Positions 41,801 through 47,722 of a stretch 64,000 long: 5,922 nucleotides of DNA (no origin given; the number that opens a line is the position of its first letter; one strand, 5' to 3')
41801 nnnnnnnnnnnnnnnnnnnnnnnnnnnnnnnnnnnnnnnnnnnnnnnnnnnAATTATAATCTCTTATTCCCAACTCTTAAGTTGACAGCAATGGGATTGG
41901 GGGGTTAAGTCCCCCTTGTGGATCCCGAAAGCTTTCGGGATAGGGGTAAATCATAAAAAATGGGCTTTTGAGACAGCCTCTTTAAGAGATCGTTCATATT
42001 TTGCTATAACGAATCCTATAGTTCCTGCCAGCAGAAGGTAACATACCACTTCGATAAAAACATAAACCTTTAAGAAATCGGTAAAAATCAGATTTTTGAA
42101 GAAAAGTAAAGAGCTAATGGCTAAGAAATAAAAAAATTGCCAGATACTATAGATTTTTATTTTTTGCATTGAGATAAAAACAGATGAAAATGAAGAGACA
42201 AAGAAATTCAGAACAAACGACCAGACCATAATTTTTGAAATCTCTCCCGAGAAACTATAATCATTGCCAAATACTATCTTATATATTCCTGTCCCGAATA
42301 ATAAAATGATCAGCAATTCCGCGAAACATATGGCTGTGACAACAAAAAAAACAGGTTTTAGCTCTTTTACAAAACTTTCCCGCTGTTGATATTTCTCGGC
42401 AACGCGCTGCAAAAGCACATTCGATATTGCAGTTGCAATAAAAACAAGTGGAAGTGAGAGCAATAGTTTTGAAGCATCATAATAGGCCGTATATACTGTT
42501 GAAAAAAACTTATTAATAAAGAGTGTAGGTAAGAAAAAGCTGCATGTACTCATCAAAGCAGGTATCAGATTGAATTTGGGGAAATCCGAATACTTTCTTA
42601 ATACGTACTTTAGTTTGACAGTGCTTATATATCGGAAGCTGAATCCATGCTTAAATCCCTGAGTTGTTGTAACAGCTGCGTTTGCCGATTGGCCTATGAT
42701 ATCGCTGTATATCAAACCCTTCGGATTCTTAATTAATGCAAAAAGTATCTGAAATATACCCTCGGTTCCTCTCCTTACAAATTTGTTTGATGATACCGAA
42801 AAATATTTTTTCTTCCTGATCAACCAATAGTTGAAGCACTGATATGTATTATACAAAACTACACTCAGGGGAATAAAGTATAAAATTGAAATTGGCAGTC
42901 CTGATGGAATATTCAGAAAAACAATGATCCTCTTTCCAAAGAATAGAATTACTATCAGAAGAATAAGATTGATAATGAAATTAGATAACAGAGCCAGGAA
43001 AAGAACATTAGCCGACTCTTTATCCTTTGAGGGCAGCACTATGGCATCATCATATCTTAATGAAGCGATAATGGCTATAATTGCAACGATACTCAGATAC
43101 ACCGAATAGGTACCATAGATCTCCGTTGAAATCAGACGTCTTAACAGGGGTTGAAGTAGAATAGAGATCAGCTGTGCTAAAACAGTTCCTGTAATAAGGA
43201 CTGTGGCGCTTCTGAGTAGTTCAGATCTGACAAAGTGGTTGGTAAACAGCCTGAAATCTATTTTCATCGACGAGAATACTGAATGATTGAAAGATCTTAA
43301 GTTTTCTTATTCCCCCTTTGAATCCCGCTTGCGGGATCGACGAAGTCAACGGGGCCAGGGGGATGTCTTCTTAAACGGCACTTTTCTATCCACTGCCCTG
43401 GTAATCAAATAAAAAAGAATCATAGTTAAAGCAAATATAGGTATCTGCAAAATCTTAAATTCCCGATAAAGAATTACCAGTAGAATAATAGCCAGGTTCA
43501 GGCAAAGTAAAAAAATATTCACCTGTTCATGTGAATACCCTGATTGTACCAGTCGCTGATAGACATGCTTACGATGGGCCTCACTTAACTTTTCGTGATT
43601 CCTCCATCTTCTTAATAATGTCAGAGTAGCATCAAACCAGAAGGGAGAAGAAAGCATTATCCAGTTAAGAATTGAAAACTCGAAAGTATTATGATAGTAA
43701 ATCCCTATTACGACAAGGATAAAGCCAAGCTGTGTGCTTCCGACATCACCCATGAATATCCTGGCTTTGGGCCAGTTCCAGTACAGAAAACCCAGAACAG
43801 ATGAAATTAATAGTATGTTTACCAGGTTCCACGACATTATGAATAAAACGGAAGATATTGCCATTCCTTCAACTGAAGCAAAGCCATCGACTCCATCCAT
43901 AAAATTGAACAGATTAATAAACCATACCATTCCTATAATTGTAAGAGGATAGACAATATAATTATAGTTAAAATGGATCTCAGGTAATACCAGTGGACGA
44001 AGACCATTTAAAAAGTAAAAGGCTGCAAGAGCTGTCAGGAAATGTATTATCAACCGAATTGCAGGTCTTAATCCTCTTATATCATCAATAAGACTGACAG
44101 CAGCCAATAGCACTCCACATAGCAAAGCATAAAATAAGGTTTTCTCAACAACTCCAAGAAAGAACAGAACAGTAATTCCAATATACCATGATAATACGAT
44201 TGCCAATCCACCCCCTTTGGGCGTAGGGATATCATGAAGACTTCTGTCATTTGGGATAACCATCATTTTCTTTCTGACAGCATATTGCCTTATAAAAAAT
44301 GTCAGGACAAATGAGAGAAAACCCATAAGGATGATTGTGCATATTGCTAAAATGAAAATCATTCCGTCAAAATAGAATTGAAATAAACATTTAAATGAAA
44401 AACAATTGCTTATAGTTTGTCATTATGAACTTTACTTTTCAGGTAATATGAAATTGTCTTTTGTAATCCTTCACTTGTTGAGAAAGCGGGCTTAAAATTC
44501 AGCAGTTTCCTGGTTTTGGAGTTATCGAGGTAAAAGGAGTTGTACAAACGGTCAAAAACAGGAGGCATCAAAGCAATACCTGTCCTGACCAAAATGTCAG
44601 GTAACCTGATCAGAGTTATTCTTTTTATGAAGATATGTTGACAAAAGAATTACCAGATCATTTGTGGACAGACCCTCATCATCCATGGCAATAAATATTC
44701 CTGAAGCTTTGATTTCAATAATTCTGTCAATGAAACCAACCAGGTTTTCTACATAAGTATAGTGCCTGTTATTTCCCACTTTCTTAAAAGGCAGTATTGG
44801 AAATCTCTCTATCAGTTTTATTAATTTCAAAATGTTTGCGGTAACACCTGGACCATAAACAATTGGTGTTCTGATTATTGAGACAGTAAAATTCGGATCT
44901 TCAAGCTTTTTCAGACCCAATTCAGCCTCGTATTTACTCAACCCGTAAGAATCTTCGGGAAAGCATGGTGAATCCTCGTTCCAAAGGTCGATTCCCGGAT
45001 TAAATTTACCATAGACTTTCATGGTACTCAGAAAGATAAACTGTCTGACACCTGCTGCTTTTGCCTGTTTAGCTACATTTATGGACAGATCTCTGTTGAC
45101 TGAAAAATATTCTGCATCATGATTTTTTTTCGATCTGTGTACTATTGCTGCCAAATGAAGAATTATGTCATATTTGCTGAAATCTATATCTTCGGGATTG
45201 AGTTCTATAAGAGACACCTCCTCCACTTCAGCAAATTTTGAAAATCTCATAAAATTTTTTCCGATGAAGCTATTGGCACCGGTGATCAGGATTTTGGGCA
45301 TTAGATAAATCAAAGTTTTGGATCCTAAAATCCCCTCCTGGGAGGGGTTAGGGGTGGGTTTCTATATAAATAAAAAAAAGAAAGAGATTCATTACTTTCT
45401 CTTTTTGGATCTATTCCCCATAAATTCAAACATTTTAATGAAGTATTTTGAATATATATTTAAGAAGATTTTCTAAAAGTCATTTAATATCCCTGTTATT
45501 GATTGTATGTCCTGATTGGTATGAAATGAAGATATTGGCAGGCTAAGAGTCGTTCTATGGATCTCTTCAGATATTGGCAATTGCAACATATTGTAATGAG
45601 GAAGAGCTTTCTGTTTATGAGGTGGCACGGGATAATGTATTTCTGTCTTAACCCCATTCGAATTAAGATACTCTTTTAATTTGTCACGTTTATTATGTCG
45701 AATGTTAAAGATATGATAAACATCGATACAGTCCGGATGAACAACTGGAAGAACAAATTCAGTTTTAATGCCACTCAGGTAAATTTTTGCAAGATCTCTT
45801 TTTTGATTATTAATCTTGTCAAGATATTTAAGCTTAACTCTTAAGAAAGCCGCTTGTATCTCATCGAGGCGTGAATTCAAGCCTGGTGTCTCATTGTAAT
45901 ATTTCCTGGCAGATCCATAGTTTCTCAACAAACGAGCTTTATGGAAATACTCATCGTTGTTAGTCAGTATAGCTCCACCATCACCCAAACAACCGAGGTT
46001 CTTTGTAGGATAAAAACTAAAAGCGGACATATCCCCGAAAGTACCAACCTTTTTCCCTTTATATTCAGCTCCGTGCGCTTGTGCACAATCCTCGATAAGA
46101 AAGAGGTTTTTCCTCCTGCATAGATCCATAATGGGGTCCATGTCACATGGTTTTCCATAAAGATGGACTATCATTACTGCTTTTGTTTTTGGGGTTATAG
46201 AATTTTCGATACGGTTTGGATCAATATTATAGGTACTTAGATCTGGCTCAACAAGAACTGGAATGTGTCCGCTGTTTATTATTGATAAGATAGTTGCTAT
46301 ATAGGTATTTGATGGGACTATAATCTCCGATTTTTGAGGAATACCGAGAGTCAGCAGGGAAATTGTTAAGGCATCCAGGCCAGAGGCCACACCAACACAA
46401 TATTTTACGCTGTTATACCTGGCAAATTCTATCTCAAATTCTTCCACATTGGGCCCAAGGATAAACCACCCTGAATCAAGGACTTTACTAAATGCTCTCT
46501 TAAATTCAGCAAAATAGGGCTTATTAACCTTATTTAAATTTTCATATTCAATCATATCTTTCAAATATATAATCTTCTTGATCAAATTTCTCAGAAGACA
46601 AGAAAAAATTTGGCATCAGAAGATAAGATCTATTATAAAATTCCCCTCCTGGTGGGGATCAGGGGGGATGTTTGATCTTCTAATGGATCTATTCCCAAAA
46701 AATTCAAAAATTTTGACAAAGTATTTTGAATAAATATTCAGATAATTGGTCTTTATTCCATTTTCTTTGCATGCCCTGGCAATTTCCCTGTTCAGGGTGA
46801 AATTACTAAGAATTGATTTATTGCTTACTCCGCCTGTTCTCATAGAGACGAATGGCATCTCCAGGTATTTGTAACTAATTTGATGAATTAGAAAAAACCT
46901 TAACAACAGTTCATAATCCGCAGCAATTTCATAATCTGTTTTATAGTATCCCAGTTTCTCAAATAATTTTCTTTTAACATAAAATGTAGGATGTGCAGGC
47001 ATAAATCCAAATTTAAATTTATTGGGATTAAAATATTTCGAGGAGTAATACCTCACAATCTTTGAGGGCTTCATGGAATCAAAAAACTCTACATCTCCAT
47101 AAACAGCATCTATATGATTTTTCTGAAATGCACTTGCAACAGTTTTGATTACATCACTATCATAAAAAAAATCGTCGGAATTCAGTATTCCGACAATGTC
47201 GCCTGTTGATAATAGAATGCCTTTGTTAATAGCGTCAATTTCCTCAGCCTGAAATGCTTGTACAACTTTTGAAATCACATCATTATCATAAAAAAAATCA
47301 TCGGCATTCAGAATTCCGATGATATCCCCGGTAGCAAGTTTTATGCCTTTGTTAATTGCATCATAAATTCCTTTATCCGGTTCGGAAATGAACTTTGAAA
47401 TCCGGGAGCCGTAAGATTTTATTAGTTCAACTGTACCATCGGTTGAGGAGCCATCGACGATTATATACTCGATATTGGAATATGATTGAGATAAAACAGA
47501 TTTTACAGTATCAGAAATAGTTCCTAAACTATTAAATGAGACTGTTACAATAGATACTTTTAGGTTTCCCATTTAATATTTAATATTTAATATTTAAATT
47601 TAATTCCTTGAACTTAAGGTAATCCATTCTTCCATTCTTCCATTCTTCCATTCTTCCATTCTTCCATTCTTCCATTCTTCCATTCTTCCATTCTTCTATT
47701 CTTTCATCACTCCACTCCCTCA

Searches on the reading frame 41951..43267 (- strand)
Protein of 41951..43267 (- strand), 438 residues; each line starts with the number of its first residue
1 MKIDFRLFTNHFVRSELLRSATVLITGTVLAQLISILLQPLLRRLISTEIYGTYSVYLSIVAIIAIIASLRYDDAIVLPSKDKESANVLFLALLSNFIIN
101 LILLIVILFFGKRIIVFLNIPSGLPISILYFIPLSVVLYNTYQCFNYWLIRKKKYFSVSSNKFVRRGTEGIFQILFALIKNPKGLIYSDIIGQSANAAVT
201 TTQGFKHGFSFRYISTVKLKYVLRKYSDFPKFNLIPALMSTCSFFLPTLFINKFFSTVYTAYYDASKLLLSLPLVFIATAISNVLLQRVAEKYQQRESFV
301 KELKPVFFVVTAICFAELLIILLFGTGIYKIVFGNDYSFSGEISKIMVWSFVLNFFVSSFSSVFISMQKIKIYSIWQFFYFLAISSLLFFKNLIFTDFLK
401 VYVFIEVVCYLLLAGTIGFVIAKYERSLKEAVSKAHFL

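Call 7: search_protein_families(library=pfam, proteins=[window:41951-43267:-])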
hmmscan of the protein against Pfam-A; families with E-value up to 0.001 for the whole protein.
window:41951-43267:- (438 aa): 2 families
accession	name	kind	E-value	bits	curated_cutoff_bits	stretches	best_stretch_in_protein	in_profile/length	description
PF13440.11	Polysacc_synt_3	-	7.9e-10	38.9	23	1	42-338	2-289/293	Polysaccharide biosynthesis protein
PF01943.22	Polysacc_synt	-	1.6e-08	34.8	28.2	1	17-285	1-266/274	Polysaccharide biosynthesis protein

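Call 8: search_protein_families(library=ncbifam, proteins=[window:41951-43267:-])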
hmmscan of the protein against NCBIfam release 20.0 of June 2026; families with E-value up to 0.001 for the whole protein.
window:41951-43267:- (438 aa): 0 families

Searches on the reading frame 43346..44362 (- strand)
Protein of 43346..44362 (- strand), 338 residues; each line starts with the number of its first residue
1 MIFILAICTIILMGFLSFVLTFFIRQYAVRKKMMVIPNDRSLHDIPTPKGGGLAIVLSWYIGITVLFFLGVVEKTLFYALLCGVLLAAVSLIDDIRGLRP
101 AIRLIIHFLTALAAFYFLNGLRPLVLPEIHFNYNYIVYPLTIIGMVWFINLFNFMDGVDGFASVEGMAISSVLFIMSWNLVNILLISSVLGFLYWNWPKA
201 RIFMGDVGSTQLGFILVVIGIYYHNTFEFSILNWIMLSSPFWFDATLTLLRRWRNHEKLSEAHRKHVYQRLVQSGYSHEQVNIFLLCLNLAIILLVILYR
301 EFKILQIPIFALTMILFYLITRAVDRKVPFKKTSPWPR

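Call 7: search_protein_families(library=pfam, proteins=[window:43346-44362:-])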
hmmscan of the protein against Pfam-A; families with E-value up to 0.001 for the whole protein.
window:43346-44362:- (338 aa): 1 family
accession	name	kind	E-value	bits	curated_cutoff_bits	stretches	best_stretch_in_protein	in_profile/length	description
PF00953.26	Glycos_transf_4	-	2e-32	112.8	27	1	77-222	2-158/160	Glycosyl transferase family 4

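Call 8: search_protein_families(library=ncbifam, proteins=[window:43346-44362:-])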
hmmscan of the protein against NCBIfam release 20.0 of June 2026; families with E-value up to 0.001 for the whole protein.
window:43346-44362:- (338 aa): 3 families
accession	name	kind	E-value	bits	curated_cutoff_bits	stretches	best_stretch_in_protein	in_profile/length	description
TIGR02380.1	ECA_wecA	exception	1.4e-18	67.2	326.05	1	10-324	4-333/346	UDP-N-acetylglucosamine--undecaprenyl-phosphate N-acetylglucosaminephosphotransferase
TIGR00445.1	mraY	equivalog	7.4e-12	45.4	192.05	1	182-237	204-259/321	phospho-N-acetylmuramoyl-pentapeptide-transferase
NF053644.1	MraY_archaea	equivalog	4.6e-11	42.6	450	1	127-232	172-283/340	pseudomurein biosynthesis MraY family phospho-N-acetylmuramoyl-pentapeptide-transferase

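Call 34: find_encoding_contigs(protein=window:43346-44362:-, flank=6000, max_places=10)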
Protein window:43346-44362:- (338 aa): 1 contig read that carries it; 1 place shown.
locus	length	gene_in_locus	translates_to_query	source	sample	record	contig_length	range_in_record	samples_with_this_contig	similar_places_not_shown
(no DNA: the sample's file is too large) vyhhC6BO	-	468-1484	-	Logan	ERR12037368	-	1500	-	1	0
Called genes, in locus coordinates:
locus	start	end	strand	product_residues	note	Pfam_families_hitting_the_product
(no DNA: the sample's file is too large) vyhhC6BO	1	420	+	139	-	?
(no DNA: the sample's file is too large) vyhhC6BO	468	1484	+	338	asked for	PF00953:Glycos_transf_4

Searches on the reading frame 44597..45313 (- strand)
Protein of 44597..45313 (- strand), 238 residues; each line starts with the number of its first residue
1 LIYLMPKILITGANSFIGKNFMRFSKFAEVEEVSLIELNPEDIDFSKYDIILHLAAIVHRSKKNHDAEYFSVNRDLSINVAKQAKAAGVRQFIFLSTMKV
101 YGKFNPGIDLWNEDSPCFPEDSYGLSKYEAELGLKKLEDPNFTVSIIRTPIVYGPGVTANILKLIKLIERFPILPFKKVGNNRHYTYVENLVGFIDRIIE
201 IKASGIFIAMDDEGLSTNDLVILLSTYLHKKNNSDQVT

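Call 7: search_protein_families(library=pfam, proteins=[window:44597-45313:-])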
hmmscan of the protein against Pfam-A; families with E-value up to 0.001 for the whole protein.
window:44597-45313:- (238 aa): 6 families
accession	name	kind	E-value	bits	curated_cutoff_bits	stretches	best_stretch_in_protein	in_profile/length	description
PF01370.27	Epimerase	-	4e-22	79.2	20.9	1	8-201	1-227/240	NAD dependent epimerase/dehydratase family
PF01073.25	3Beta_HSD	-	1.9e-11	43.9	22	1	48-192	67-222/280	3-beta hydroxysteroid dehydrogenase/isomerase family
PF04321.23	RmlD_sub_bind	-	2.3e-10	40.5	27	1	7-163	2-161/287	RmlD substrate binding domain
PF16363.11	GDP_Man_Dehyd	-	4.5e-09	36.6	27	1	47-221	75-259/332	GDP-mannose 4,6 dehydratase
PF07993.18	NAD_binding_4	-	2.5e-07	30.6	20.1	1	46-158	87-213/258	Male sterility protein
PF13460.12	NAD_binding_10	-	0.00016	22.1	27.2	1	65-114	73-115/184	NAD(P)H-binding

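Call 8: search_protein_families(library=ncbifam, proteins=[window:44597-45313:-])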
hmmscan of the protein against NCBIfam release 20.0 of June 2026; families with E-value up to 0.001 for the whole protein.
window:44597-45313:- (238 aa): 12 families
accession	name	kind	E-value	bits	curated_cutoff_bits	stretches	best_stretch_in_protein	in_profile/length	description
TIGR01179.1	galE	equivalog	1.2e-10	40.8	262.3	1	46-148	69-172/332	UDP-glucose 4-epimerase GalE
TIGR01214.1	rmlD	equivalog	2.5e-10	40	224.05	1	7-167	1-166/285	dTDP-4-dehydrorhamnose reductase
NF047837.1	UDPAcbARedWbcJ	equivalog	2.8e-08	33.1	500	1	7-154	2-135/372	UDP-2-acetamido-2,6-beta-L-arabino-hexul-4-ose reductase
TIGR04180.1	EDH_00030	hypoth_equivalog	3.9e-08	32.7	475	1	47-228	70-256/297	NAD-dependent 4,6-dehydratase LegB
TIGR01746.1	Thioester-redct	subfamily_domain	1.3e-07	31.2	213.35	1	47-154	88-197/371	thioester reductase domain-containing protein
TIGR02197.1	heptose_epim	equivalog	1.4e-07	31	274.6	1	41-132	61-147/316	ADP-glyceromanno-heptose 6-epimerase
TIGR01181.1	dTDP_gluc_dehyt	equivalog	9.3e-07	28.2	365.1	1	45-203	71-235/321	dTDP-glucose 4,6-dehydratase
NF043036.1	ErythonDh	equivalog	4.1e-06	26.2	325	1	47-134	74-160/321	D-erythronate dehydrogenase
NF042423.1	oxyalk_red_Shew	equivalog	1.4e-05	24.3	580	0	49-161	72-183/331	2-alkyl-3-oxoalkanoate reductase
TIGR03466.1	HpnA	hypoth_equivalog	3.5e-05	22.9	367.65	0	49-148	66-166/327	hopanoid-associated sugar epimerase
NF007956.0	PRK10675.1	subfamily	5e-05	22.6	394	1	49-148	75-176/338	UDP-glucose 4-epimerase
NF042422.1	oxyalk_red_OleD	equivalog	0.0001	21.8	580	1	48-191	63-207/329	2-alkyl-3-oxoalkanoate reductase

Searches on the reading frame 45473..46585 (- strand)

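Call 7: search_protein_families(library=pfam, proteins=[window:45473-46585:-])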
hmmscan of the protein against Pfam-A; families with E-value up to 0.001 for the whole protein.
window:45473-46585:- (370 aa): 2 families
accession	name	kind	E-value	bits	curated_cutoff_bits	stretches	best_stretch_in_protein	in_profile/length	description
PF01041.23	DegT_DnrJ_EryC1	-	3.2e-109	365.9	19.8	1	27-366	6-358/360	DegT/DnrJ/EryC1/StrS aminotransferase family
PF01053.26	Cys_Met_Meta_PP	-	0.00069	18.7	27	0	45-210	52-215/381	Cys/Met metabolism PLP-dependent enzyme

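Call 8: search_protein_families(library=ncbifam, proteins=[window:45473-46585:-])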
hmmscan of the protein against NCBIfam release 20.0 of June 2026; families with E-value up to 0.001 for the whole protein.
window:45473-46585:- (370 aa): 16 families
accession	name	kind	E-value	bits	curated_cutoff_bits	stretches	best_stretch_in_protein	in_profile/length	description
TIGR03588.1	PseC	equivalog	2.9e-60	204.2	423.5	1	31-368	16-377/380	UDP-4-amino-4,6-dideoxy-N-acetyl-beta-L-altrosamine transaminase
NF008687.0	PRK11706.1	equivalog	1.1e-59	202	375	1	66-364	52-367/375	dTDP-4-amino-4,6-dideoxygalactose transaminase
NF008658.2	PRK11658.1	equivalog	3.7e-56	190.4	631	1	30-368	18-374/379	UDP-4-amino-4-deoxy-L-arabinose aminotransferase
TIGR04181.1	NHT_00031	hypoth_equivalog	1.6e-55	188.5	420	1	22-352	5-359/359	LegC family aminotransferase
TIGR02379.1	ECA_wecE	subfamily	6.4e-49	166.7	434.85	1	66-335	52-337/376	dTDP-4-amino-4,6-dideoxy-D-glucose transaminase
NF011936.0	PRK15407.1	equivalog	8.7e-47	159.8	423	1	33-224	54-251/440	lipopolysaccharide biosynthesis protein RfbH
TIGR04427.1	PLP_DesI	equivalog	1.2e-45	156.3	650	1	28-367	34-379/390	dTDP-4-dehydro-6-deoxyglucose aminotransferase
NF004770.0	PRK06108.1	subfamily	4.3e-06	25.8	422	1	60-166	96-209/396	pyridoxal phosphate-dependent aminotransferase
NF005816.0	PRK07682.1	equivalog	2.3e-05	23.2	620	1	49-141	82-171/390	aminotransferase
NF004621.0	PRK05957.1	equivalog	4.3e-05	22.4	498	1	84-168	112-201/389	pyridoxal phosphate-dependent aminotransferase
NF006488.0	PRK08912.1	equivalog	0.00022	20.3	498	1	66-172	92-192/387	aminotransferase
NF005305.0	PRK06836.1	equivalog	0.00024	20.5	376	1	58-139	99-176/396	pyridoxal phosphate-dependent aminotransferase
NF005817.0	PRK07683.1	equivalog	0.00039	19.2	575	1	66-166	95-200/387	aminotransferase A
NF043007.1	CysBLyMetC_Staph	equivalog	0.00059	18.8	700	1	45-223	51-226/378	cystathionine beta-lyase MetC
NF005744.0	PRK07568.1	subfamily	0.00059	18.7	389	0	69-168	97-203/398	pyridoxal phosphate-dependent aminotransferase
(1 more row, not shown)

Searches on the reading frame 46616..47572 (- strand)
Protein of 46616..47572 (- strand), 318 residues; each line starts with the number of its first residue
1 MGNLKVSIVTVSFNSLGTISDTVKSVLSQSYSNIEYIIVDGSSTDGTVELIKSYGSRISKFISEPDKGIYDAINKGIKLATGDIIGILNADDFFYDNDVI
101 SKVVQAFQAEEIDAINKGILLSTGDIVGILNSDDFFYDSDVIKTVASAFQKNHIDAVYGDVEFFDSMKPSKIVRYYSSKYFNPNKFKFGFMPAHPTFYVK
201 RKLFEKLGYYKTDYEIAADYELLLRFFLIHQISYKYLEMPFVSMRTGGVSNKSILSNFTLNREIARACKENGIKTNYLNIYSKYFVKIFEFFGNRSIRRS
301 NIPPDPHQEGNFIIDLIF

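Call 7: search_protein_families(library=pfam, proteins=[window:46616-47572:-])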
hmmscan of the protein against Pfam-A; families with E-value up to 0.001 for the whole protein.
window:46616-47572:- (318 aa): 3 families
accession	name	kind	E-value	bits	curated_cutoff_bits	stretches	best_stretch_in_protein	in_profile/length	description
PF00535.33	Glycos_transf_2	-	1.7e-33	116.4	23.3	2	7-113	1-109/168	Glycosyl transferase family 2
PF13641.12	Glyco_tranf_2_3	-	2.6e-08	34.6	27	1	6-115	3-119/230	Glycosyltransferase like family 2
PF10111.15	Glyco_tranf_2_2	-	1.2e-07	32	27.3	1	16-228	10-201/276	Glycosyltransferase like family 2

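Call 8: search_protein_families(library=ncbifam, proteins=[window:46616-47572:-])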
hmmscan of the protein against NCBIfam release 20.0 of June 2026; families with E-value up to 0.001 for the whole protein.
window:46616-47572:- (318 aa): 18 families
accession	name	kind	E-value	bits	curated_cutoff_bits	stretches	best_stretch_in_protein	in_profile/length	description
TIGR04009.1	wcaE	equivalog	2.9e-23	82.4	369.2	2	6-100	3-100/248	colanic acid biosynthesis glycosyltransferase WcaE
NF047683.1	TeichurnBiosyTuaG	equivalog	3.3e-17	63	400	1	5-106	7-110/252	teichuronic acid biosynthesis protein TuaG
TIGR04283.1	glyco_like_mftF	equivalog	1.3e-15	57.6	182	1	6-111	1-101/221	TIGR04283 family arsenosugar biosynthesis glycosyltransferase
NF053739.1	GlytfEpsEBac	equivalog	1.5e-14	53.6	450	1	5-98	2-99/265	glycosyltransferase EpsE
NF007482.0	PRK10073.1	equivalog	7.4e-14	51.5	423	1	5-113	7-116/334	glycosyltransferase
NF041394.1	GtaseAglG_Halo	equivalog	2.9e-12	46.5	440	1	5-111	2-111/304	glucosyl-dolichyl phosphate glucuronosyltransferase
TIGR03937.1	PgaC_IcaA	equivalog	1.5e-11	43.9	422.3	1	5-110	46-153/407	poly-beta-1,6-N-acetyl-D-glucosamine synthase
NF038302.1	EPS_HpsE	equivalog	2.7e-08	33.2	300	1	13-103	10-108/307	hormogonium polysaccharide biosynthesis glycosyltransferase HpsE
NF041875.1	EPS_EpsD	equivalog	7.3e-08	32.2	370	1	6-111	1-107/325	exopolysaccharide biosynthesis glycosyltransferase EpsD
NF050050.1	ProtGlycPglI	equivalog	2.3e-07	30.5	500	1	5-107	3-108/306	GalNAc(5)-diNAcBac-PP-undecaprenol beta-1,3-glucosyltransferase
NF010496.0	PRK13915.1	equivalog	4.5e-07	29.3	262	1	4-109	31-144/307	glucosyl-3-phosphoglycerate synthase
NF038299.1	EPS_HpsN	equivalog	1.4e-06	27.6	425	1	5-115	2-115/317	hormogonium polysaccharide biosynthesis glycosyltransferase HpsN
TIGR04182.1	glyco_TIGR04182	equivalog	2.8e-06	27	325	1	6-104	2-94/293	S-layer glycoprotein N-glycosyltransferase AglJ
NF045692.1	OglycostaseCruG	equivalog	2e-05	23.7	600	1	5-61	42-98/386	2'-O-glycosyltransferase CruG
TIGR03111.1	glyc2_xrt_Gpos1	hypoth_equivalog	2.8e-05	23.1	363.95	1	6-126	51-175/439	TIGR03111 family XrtG-associated glycosyltransferase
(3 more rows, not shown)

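Call 9: find_encoding_contigs(protein=window:46616-47572:-, flank=6000, max_places=10)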
Protein window:46616-47572:- (318 aa): no gene with exactly this product is on record in the collection.

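Call 31: find_related_loci(query=window:46616-47572:-, collection=metagenome_contigs, flank=4000)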
Query window:46616-47572:- (318 aa) in metagenome_contigs; peptide patterns used: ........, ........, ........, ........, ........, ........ (x = any residue, [..] = any of these).
600 stretches matched a pattern (row limit reached: there are more); 528 encode a relative of the query (tblastn E <= 1e-3); the best 80 are kept; 80 distinct loci.
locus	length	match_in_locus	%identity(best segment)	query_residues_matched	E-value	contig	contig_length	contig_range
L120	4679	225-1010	64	1-304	1e-125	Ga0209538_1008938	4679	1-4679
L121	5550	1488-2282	61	1-307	4e-116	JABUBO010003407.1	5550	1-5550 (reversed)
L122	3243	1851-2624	62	1-300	5e-119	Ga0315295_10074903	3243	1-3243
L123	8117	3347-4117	61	1-299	5e-114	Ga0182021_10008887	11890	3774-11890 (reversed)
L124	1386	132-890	63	1-295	8e-124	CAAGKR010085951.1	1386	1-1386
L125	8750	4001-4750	62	3-294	9e-114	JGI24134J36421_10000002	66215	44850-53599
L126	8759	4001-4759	62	1-295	3e-112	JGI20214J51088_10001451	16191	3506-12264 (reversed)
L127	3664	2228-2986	60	1-295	6e-113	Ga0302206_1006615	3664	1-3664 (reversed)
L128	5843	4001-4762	60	3-298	2e-110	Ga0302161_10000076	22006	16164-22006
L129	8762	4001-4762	60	3-298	2e-110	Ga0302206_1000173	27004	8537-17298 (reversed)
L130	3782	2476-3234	59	1-295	1e-111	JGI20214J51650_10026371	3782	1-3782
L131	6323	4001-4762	59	1-296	4e-110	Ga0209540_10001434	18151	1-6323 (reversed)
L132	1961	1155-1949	58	6-303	3e-115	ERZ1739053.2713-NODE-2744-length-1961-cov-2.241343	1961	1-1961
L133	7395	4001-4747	58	4-294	2e-108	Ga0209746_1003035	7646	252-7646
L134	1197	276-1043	59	27-312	3e-114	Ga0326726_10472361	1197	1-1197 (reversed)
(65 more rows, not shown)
